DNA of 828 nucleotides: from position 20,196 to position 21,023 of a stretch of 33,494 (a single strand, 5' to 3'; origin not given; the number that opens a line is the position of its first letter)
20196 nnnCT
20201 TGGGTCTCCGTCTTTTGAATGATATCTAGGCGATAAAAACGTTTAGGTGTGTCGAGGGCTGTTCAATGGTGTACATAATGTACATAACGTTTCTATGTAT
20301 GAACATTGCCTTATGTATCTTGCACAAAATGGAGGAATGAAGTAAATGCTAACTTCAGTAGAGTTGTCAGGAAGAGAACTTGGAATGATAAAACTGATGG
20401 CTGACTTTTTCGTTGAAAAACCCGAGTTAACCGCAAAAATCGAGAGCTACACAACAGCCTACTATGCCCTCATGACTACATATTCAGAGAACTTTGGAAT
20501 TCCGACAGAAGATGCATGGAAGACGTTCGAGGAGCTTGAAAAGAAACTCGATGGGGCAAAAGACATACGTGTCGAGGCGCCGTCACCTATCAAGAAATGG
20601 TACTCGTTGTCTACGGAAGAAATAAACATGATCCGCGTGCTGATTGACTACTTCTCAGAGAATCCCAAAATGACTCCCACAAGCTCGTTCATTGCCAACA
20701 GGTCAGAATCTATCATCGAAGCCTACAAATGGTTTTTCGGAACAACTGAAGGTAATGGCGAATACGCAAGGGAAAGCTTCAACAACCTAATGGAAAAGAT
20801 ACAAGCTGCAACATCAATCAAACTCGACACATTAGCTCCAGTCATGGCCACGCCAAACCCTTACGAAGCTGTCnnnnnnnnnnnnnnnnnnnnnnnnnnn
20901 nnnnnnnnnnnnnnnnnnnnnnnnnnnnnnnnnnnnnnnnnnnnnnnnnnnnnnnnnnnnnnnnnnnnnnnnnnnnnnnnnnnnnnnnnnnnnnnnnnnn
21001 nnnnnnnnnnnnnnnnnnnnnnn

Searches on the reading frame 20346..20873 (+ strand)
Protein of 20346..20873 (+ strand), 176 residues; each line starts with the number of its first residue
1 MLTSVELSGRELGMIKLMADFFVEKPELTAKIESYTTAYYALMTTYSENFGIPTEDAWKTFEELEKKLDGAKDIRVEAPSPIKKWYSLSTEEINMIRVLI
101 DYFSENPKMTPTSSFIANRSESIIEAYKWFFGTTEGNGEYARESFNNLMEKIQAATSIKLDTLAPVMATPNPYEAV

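Call 5: search_protein_families(library=pfam, proteins=[window:20346-20843:+], max_evalue=0.01)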
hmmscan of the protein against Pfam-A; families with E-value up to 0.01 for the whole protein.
window:20346-20843:+ (166 aa): 0 families

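Call 8: find_homologous_proteins(query=window:20346-20873:+, max_evalue=0.01)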
Query seq(176 aa) (176 aa): 13 proteins with E <= 0.01 among 31 candidates.
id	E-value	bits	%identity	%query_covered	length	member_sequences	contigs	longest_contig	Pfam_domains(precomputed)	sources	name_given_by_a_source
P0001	1.1e-69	252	66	99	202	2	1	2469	-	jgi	-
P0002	3.7e-69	250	66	99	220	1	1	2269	-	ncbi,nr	ncbi:hypothetical protein KAU92_03020, partial [Candidatus Bathyarchaeota archaeon]|nr:hypothetical 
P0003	3.3e-68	247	66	99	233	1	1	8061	PF02812.24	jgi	-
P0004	1.0e-67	245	77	81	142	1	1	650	-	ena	-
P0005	1.9e-66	241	62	99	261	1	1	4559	PF02812.24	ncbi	-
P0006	6.5e-61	223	60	95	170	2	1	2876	-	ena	-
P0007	7.0e-60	220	69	81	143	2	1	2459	-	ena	-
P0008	3.5e-52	195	56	99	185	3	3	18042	-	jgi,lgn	jgi:hypothetical protein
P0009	6.2e-51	191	63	81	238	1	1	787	-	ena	-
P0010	1.7e-44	170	75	59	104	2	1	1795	-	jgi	jgi:hypothetical protein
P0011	1.1e-41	161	52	92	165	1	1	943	-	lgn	-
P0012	1.5e-36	144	75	51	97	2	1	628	-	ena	-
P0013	8.6e-31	125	64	52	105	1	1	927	-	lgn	-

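Call 9: search_solved_structures(query=window:20346-20873:+, max_evalue=10)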
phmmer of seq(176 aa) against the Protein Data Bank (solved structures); distinct sequences matched with E-value up to 10: 1.
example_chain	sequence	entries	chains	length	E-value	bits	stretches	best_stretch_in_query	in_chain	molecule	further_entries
9eyg_A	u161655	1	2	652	1.1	12.6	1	18-102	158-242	Peptidase family M13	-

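Call 15: find_encoding_contigs(protein=P0008, flank=6000, max_places=4)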
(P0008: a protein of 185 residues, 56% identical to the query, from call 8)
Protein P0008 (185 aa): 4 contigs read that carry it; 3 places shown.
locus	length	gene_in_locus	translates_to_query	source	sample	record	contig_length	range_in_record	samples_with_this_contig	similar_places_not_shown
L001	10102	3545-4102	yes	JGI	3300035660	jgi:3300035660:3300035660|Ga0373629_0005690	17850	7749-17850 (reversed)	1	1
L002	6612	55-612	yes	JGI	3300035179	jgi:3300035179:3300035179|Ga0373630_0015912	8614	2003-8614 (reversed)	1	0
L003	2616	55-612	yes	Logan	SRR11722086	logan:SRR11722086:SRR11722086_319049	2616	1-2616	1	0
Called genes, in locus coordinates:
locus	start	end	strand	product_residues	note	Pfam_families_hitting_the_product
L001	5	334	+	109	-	PF25231:DUF7847 (faint)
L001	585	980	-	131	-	PF00881:Nitroreductase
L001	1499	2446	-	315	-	PF13243:SQHop_cyclase_C (faint)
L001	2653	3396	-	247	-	PF05625:PAXNEB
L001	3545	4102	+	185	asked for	-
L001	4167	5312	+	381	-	PF02812:ELFV_dehydrog_N, PF00208:ELFV_dehydrog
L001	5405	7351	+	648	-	-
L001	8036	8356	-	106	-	-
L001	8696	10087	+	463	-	PF01645:Glu_synthase (weak)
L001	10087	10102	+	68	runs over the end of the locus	-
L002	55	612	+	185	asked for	-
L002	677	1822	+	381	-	PF02812:ELFV_dehydrog_N, PF00208:ELFV_dehydrog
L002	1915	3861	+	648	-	-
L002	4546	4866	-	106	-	-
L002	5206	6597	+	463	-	PF01645:Glu_synthase (weak)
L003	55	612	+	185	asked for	-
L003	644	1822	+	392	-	PF02812:ELFV_dehydrog_N, PF00208:ELFV_dehydrog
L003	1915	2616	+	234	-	?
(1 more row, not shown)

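Call 16: find_encoding_contigs(protein=P0003, flank=6000, max_places=3)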
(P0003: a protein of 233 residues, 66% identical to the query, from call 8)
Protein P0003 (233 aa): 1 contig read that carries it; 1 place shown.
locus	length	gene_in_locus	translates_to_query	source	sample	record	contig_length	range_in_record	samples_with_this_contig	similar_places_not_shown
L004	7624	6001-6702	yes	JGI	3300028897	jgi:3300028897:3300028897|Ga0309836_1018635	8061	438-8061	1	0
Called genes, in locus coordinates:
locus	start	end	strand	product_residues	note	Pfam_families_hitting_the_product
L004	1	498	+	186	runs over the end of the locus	-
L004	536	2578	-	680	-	PF14551:MCM_N, PF17207:MCM_OB, PF00493:MCM, PF01078:Mg_chelatase (faint), PF07728:AAA_5, PF17855:MCM_lid, PF21120:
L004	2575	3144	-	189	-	PF25005:PSF2_N (weak), PF05916:Sld5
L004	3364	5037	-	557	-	PF01645:Glu_synthase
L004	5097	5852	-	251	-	PF05625:PAXNEB, PF23442:DUF7125 (faint)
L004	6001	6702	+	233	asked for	PF02812:ELFV_dehydrog_N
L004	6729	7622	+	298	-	?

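Call 18: find_related_loci(query=A2, collection=genome_contigs, flank=6000)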
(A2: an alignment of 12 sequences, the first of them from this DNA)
Query A2 (176 aa) in genome_contigs; peptide patterns used: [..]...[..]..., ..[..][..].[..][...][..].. (x = any residue, [..] = any of these).
213 stretches matched a pattern; 60 encode a relative of the query (tblastn E <= 1e-3); 60 distinct loci.
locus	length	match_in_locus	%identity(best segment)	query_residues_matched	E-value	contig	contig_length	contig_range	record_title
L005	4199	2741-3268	97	1-176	5e-113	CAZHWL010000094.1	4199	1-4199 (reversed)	MAG TPA_asm: uncultured Candidatus Bathyarchaeia archaeon isolate SRP080215_co1_134 genome assembly, contig: NODE_45379_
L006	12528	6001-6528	81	1-176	4e-95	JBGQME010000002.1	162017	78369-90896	MAG: Candidatus Bathyarchaeia archaeon isolate OBJ2_061818_150_25 k141_1718173_length_162017_cov_27.0000, whole genome s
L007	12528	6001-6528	80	1-176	6e-95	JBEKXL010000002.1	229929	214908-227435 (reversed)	MAG: Candidatus Bathyarchaeia archaeon isolate SPRUCE 650 SPRUCE_650_2, whole genome shotgun sequence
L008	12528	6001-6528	80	1-176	8e-95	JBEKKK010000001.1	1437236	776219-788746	MAG: Candidatus Bathyarchaeia archaeon isolate SPRUCE 345 SPRUCE_345_1, whole genome shotgun sequence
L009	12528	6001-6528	80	1-176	1e-94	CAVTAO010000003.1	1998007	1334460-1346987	MAG: Candidatus Bathyarchaeota archaeon isolate MFD04408.bin.2.185 genome assembly, contig: contig_13593, whole genome s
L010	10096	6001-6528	78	1-176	2e-94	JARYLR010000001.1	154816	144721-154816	MAG: Candidatus Bathyarchaeota archaeon isolate A05DMB-I-11 NODE_1_length_154816_cov_5.200454, whole genome shotgun sequ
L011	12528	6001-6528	77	1-176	5e-91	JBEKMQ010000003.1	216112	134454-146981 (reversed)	MAG: Candidatus Bathyarchaeia archaeon isolate SPRUCE 398 SPRUCE_398_3, whole genome shotgun sequence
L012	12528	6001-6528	73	1-176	3e-88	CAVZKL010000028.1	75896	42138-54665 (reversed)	MAG: Candidatus Bathyarchaeota archaeon isolate MFD04408.bin.2.64 genome assembly, contig: contig_98823, whole genome sh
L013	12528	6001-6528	73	1-176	2e-87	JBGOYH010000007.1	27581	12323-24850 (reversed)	MAG: Candidatus Bathyarchaeia archaeon isolate OBJ_0618_130150_48 k141_1123391_length_27581_cov_56.5139, whole genome sh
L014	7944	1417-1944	73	1-176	5e-86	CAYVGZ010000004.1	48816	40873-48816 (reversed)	MAG TPA_asm: uncultured Candidatus Bathyarchaeia archaeon isolate binchicken_co274_389 genome assembly, contig: NODE_187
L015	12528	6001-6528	70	1-176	2e-85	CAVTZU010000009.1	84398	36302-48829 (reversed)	MAG: Candidatus Bathyarchaeota archaeon isolate MFD04408.bin.2.62 genome assembly, contig: contig_20396, whole genome sh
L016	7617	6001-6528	70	1-176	1e-84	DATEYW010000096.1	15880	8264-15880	MAG TPA_asm: Candidatus Bathyarchaeia archaeon isolate SMAG_U8456 k141_1340485, whole genome shotgun sequence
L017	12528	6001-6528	72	1-176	3e-84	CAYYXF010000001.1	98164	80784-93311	MAG TPA_asm: uncultured Candidatus Bathyarchaeia archaeon isolate binchicken_co33_214 genome assembly, contig: NODE_100_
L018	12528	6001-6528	70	1-176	6e-84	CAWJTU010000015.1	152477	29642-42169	MAG: Candidatus Bathyarchaeota archaeon isolate MFD04408.bin.1.95 genome assembly, contig: contig_33466, whole genome sh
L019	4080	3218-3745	69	1-176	9e-83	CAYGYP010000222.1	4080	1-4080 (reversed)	MAG TPA_asm: uncultured Candidatus Bathyarchaeia archaeon isolate ERP119294_co3_318 genome assembly, contig: NODE_28352_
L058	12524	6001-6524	64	1-175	4e-58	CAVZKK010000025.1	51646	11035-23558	MAG: Candidatus Bathyarchaeota archaeon isolate MFD04408.bin.2.81 genome assembly, contig: contig_92735, whole genome sh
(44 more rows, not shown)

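Call 19: predict_structure(alignment_id=A2)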
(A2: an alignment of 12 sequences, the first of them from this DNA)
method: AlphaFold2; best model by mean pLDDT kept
length: 176 residues; sequences in the alignment: 12
mean_pLDDT: 82.0   pTM: 0.78
mean pLDDT of the five models: 82.0, 79.6, 78.5, 75.4, 71.1
residues with pLDDT >= 90: 74; 70-90: 68; 50-70: 22; < 50: 12
segments of 3 or more residues with pLDDT < 50: 167-176
pLDDT, mean of each block of 10 residues (from residue 1): 85 92 73 78 90 92 91 89 88 92 85 60 87 73 91 93 59 43
secondary structure, 60 per line:
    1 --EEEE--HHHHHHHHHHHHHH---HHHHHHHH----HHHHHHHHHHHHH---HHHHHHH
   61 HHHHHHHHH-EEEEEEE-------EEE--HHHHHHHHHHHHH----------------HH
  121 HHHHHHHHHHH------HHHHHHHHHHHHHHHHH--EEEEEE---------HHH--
elements in order: E3-6 H9-22 H26-33 H38-50 H54-69 E71-77 E85-87 H90-102 H119-131 H138-154 E157-162

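Call 22: fold_search(model_id=the predicted structure, library=pdb)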
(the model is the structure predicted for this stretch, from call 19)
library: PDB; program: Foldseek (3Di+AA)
matches with E <= 10: 223; with E <= 0.001: 0
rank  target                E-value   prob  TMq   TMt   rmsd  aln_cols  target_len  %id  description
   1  8ixw_A                5.3e-01  0.09  0.18  0.19  17.7       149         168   11  Tilapia lake virus S8 segment (released 2024-04-10)
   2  8ac8_A                7.8e-01  0.12  0.26  0.22  16.0       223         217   11  The nucleoprotein complex of Rep protein with DUE ssDNA (released 2023-09-27)
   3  3qnq_A                9.7e-01  0.04  0.15  0.07  18.8       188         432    6  Crystal structure of the transporter ChbC, the IIC component from the N,N'-diacetylchitobiose-specific phosphotransfer (released 2011-04-06)
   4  4r7r                  1.1e+00  0.28  0.21  0.28   8.7        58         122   16  Crystal Structure of Putative Lipoprotein from Clostridium perfringens (released 2014-09-10)
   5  6z1a_B                1.1e+00  0.12  0.20  0.07  15.2       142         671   11  Ternary complex of Staphylococcus aureus DNA gyrase with AMK12 and DNA (released 2020-11-11)
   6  6z1a_D                1.3e+00  0.11  0.20  0.07  15.3       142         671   11  Ternary complex of Staphylococcus aureus DNA gyrase with AMK12 and DNA (released 2020-11-11)
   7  2iif_A                1.3e+00  0.09  0.15  0.13  15.2       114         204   13  single chain Integration Host Factor mutant protein (scIHF2-K45aE) in complex with DNA (released 2007-02-20)
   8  2xcs_B                1.4e+00  0.11  0.20  0.07  15.4       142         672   13  The 2.1A crystal structure of S. aureus Gyrase complex with GSK299423 and DNA (released 2010-08-04)
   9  5cdn_R                1.5e+00  0.10  0.20  0.09  15.1       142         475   11  2.8A structure of etoposide with S.aureus DNA gyrase and DNA (released 2015-12-16)
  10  2xct_D                1.7e+00  0.10  0.20  0.07  15.5       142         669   13  The twinned 3.35A structure of S. aureus Gyrase complex with Ciprofloxacin and DNA (released 2010-08-25)
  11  5cdp_A                1.7e+00  0.08  0.18  0.09  15.4       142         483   11  2.45A structure of etoposide with S.aureus DNA gyrase and DNA (released 2015-12-16)
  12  2z9o_A                1.7e+00  0.08  0.24  0.19  16.0       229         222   12  Crystal structure of the dimeric form of RepE in complex with the repE operator DNA (released 2007-11-27)
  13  9r4o_A                1.7e+00  0.06  0.23  0.14  13.4       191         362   12  Crystal structure of inactive (D163N) variant CtGH76 from Chaetomium thermophilum in complex with alpha-1,6-mannobiose (released 2025-07-16)
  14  6qtk_C                1.8e+00  0.08  0.19  0.09  15.6       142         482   11  2.31A structure of gepotidacin with S.aureus DNA gyrase and doubly nicked DNA (released 2019-03-13)
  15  9n39_B                1.8e+00  0.08  0.20  0.07  16.1       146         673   13  DNA gyrase complexed with uncleaved DNA and Compound 185 to 2.25 A resolution (released 2025-04-09)
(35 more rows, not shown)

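Call 29: search_protein_representatives(alignment_id=A2)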
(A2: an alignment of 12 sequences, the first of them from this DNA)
Query: 12 sequences, 168 profile positions. Proteins with E-value up to 0.001 (for the whole library): 12; up to 1e-10: 9; up to 1e-30: 5. The best 12 are listed.
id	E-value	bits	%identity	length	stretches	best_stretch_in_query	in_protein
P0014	1.9e-80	284.7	-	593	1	1-167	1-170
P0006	1.3e-79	282.0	-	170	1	1-168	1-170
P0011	1.6e-70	252.5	-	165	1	1-160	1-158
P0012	6.4e-44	165.9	-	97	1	1-89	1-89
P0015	3.6e-33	130.9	-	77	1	1-77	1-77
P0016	6.0e-27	110.6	-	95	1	1-63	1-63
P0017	5.0e-21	91.4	-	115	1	1-53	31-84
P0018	4.3e-14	68.8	-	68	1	1-39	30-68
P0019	2.8e-11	59.7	-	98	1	104-146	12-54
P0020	1.5e-09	54.0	-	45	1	1-34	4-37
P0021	9.8e-09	51.4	-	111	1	109-164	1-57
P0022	8.9e-04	35.3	-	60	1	1-33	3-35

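Call 30: fold_search(model_id=the predicted structure, library=viral)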
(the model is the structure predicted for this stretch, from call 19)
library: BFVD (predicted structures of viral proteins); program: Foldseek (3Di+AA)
matches with E <= 10: 280; with E <= 0.001: 0
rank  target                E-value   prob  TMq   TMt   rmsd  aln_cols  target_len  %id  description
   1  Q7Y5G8                1.7e-01  0.35  0.25  0.28  10.1       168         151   11  48L [Xanthomonas phage Xp10]
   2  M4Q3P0                2.7e-01  0.30  0.24  0.31  12.8       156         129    8  (no name in the UniProt tables at hand)
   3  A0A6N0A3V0            3.0e-01  0.30  0.26  0.26  15.8       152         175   10  (no name in the UniProt tables at hand)
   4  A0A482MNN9            3.4e-01  0.30  0.30  0.35  11.0       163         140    8  DNA helicase [Burkholderia phage BcepSauron]
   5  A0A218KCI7            4.0e-01  0.13  0.19  0.22  14.1       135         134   12  (no name in the UniProt tables at hand)
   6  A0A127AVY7            5.8e-01  0.14  0.21  0.11  22.1       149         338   15  Uncharacterized protein [Bacillus phage SP-15]
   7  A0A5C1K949            5.8e-01  0.10  0.20  0.22  12.9       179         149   14  Uncharacterized protein [Pseudomonas phage vB_PaeM_PS119XW]
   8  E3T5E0                6.5e-01  0.12  0.23  0.15  10.6       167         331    8  Cell division cycle 123 protein [Cafeteria roenbergensis virus (strain BV-PW1)]
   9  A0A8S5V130            9.5e-01  0.13  0.25  0.12  19.1       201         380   11  Uncharacterized protein [Siphoviridae sp. ct3r22]
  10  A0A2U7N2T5            1.2e+00  0.13  0.23  0.21  12.2       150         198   15  Uncharacterized protein [Pseudomonas phage PspYZU05]
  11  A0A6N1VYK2            1.3e+00  0.08  0.13  0.14  14.6        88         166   10  (no name in the UniProt tables at hand)
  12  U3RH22                1.3e+00  0.03  0.16  0.08  16.8       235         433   10  DNA-directed DNA polymerase [uncultured virus]
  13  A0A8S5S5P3            1.3e+00  0.09  0.22  0.30  16.2       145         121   13  Helix-turn-helix domain protein [Siphoviridae sp. ctzCL6]
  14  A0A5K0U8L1            1.3e+00  0.09  0.24  0.20   9.8       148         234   14  UV excision repair protein Rad23 [Yasminevirus sp. GU-2018]
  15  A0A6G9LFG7            1.3e+00  0.07  0.18  0.23  14.4       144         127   12  (no name in the UniProt tables at hand)
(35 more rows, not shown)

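Call 34: search_protein_families(library=ncbifam, proteins=[window:20346-20870:+], max_evalue=1)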
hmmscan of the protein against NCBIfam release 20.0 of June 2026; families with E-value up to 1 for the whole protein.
window:20346-20870:+ (175 aa): 0 families

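Call 39: search_solved_structures(query=A2, max_evalue=10)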
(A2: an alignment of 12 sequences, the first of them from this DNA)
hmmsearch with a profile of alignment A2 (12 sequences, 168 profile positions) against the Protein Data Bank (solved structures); distinct sequences matched with E-value up to 10: 3.
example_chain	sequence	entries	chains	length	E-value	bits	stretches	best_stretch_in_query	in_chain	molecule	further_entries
12fh_C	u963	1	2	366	0.91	12.4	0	102-147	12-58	Translation initiation factor eIF2B subunit beta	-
7kmf_C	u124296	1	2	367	0.92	12.4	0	102-147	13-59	Translation initiation factor eIF-2B subunit beta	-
9vqq_A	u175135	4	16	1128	1.3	11.9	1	66-106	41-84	Transient receptor potential-gamma protein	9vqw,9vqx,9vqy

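Call 63: search_protein_families(library=pfam, alignment_id=A5, max_evalue=10)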
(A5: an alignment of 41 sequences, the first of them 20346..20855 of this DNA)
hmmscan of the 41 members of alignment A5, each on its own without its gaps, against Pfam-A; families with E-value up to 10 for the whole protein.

A. member 1, window:20346-20855:+ (170 aa): 0 families

B. families by the number of members that match (of 41 scanned): 21 families
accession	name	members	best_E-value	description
PF20904.2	ExsD_M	6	0.032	Antiactivator protein ExsD helical hairpin domain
PF23825.1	DUF7195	3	0.041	Family of unknown function (DUF7195)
PF22798.2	DUF5817_CT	3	0.12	DUF5817, C-terminal domain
PF22411.1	Mre11_2nd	3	0.14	Mre11 nuclease, second domain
PF07105.16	DUF1367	2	0.032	Protein of unknown function (DUF1367)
PF18808.7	Importin_rep_4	2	0.1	Importin repeat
PF16779.11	DMP12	2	0.13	DNA-mimic protein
PF04504.20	GeBP-like_DBD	1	0.0013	Glabrous-enhancer-binding protein-like family, DBD domain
PF24953.1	DUF7762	1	0.011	Domain of unknown function (DUF7762)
PF19646.4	DUF6149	1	0.038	Family of unknown function (DUF6149)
PF12040.14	DUF3526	1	0.042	Domain of unknown function (DUF3526)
PF14771.11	DUF4476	1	0.048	Domain of unknown function (DUF4476)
PF04030.19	ALO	1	0.048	D-arabinono-1,4-lactone oxidase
PF01348.27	Intron_maturas2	1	0.05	Type II intron maturase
PF18534.6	HBD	1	0.075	Helical bundle domain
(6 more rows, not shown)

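Call 64: search_solved_structures(query=A5, max_evalue=10)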
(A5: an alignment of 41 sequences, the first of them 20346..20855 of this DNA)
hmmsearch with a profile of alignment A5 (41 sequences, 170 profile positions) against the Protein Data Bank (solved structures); distinct sequences matched with E-value up to 10: 4.
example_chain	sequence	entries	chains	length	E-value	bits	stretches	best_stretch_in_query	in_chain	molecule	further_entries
9eyg_A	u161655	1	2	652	0.23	14.4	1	20-102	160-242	Peptidase family M13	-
9vqq_A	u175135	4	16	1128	0.33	13.9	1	64-125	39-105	Transient receptor potential-gamma protein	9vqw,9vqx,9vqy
9zll_E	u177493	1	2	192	0.44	13.5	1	68-126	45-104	DUF1788 domain-containing protein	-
6dmp_B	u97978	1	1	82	2.1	11.2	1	58-107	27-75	Designed orthogonal protein DHD13_XAAA_B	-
